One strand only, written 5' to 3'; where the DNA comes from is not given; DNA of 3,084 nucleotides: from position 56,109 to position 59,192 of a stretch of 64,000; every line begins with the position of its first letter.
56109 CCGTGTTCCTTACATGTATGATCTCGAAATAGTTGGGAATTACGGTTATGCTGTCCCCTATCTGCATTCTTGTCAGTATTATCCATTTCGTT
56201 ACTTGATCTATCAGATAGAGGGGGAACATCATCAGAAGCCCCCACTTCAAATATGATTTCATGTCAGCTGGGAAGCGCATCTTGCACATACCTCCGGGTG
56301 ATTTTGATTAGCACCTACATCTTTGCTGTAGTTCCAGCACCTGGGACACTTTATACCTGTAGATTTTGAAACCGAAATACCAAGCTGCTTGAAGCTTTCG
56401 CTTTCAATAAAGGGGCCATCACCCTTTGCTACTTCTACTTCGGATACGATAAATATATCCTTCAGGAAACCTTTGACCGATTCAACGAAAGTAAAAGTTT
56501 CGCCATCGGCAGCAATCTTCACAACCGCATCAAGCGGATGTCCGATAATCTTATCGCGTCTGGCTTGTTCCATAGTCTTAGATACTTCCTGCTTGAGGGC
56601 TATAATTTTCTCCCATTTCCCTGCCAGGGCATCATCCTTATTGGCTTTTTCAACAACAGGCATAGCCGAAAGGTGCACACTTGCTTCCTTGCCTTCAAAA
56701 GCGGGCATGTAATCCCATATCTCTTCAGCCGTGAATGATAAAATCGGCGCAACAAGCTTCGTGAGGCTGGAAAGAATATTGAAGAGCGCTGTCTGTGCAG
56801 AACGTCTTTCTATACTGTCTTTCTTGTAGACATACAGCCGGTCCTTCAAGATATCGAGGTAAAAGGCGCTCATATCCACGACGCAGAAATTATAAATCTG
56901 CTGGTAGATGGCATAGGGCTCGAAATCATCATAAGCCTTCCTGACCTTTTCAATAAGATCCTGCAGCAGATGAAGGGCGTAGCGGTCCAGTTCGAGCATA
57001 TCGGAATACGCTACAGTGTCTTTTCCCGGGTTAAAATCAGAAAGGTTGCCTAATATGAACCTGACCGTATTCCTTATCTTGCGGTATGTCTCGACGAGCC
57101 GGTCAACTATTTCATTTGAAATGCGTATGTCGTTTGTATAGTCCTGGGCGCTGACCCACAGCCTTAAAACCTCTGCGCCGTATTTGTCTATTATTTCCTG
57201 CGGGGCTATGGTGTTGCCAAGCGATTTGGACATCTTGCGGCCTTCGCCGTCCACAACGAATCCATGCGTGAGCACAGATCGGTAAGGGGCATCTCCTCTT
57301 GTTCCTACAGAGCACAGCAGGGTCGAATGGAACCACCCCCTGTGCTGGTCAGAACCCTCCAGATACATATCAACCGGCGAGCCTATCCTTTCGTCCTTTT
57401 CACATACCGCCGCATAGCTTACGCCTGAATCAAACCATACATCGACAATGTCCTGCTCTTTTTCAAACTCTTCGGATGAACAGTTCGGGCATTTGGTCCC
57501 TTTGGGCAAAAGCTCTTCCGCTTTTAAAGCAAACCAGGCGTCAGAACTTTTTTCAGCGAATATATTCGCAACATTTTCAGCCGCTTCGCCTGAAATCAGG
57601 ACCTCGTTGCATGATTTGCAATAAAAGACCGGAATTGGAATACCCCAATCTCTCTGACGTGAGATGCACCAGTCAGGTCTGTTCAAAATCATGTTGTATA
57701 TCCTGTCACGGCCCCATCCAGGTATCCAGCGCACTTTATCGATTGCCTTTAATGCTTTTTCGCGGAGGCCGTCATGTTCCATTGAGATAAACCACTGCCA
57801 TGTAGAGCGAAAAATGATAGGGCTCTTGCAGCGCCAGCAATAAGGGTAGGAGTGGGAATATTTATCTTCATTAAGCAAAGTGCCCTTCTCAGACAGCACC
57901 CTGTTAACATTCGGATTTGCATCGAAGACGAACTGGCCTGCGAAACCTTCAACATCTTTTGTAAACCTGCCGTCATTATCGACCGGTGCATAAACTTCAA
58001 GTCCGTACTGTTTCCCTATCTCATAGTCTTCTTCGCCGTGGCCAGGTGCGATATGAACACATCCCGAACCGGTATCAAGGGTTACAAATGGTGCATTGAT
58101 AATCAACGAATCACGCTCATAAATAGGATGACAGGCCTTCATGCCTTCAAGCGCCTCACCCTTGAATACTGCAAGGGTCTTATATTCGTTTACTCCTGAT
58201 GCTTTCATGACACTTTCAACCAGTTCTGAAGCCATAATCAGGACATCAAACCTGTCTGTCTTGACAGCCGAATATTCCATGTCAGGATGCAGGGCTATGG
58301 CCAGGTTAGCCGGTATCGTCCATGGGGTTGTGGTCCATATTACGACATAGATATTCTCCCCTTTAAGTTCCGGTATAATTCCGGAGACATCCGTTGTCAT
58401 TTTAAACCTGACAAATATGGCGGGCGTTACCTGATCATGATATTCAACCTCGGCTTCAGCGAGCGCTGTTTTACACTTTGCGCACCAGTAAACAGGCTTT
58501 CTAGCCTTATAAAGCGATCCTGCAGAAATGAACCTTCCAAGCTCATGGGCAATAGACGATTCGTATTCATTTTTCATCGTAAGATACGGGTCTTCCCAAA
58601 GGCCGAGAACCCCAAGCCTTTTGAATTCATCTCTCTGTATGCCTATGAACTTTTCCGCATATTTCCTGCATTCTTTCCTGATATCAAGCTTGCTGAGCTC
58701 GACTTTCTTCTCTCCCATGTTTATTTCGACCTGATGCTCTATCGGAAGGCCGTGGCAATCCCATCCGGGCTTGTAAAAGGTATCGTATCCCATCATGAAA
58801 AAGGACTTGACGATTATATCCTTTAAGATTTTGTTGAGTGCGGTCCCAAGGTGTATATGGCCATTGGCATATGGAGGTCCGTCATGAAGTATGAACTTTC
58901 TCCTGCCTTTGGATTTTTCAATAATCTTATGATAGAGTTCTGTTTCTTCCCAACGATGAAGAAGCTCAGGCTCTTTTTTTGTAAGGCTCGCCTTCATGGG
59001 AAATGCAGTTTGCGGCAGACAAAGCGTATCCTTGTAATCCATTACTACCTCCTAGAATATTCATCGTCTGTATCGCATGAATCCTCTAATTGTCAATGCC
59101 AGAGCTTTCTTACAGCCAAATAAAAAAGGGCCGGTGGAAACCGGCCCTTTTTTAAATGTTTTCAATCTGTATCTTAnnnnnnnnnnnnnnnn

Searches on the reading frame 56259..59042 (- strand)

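Call 13: search_protein_families(library=pfam, proteins=[window:56259-59042:-], max_evalue=0.001)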
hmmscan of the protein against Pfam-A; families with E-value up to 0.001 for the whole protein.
window:56259-59042:- (927 aa): 7 families
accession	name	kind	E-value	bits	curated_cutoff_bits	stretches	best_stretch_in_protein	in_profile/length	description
PF00133.28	tRNA-synt_1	-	4.3e-139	464.3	22.7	1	27-642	2-414/414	tRNA synthetases class I (I, L, M and V)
PF08264.19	Anticodon_1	-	6.1e-32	111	25.1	1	686-841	1-146/148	Anticodon-binding domain of tRNA ligase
PF09334.17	tRNA-synt_1g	-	3.3e-21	75.9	20.1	2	57-200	8-136/391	tRNA synthetases class I (M)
PF06827.20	zf-FPG_IleRS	-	7.2e-12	45.3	21.3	1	896-924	1-29/30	Zinc finger found in FPG and IleRS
PF01406.26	tRNA-synt_1e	-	1e-08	35.3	27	1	553-647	204-297/301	tRNA synthetases class I (C) catalytic domain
PF01921.24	tRNA-synt_1f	-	3.8e-07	29.8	27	1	593-660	272-339/360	tRNA synthetases class I (K)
PF13603.12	tRNA-synt_1_2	-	9.7e-07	28.9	25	1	273-358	60-144/185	Leucyl-tRNA synthetase, editing domain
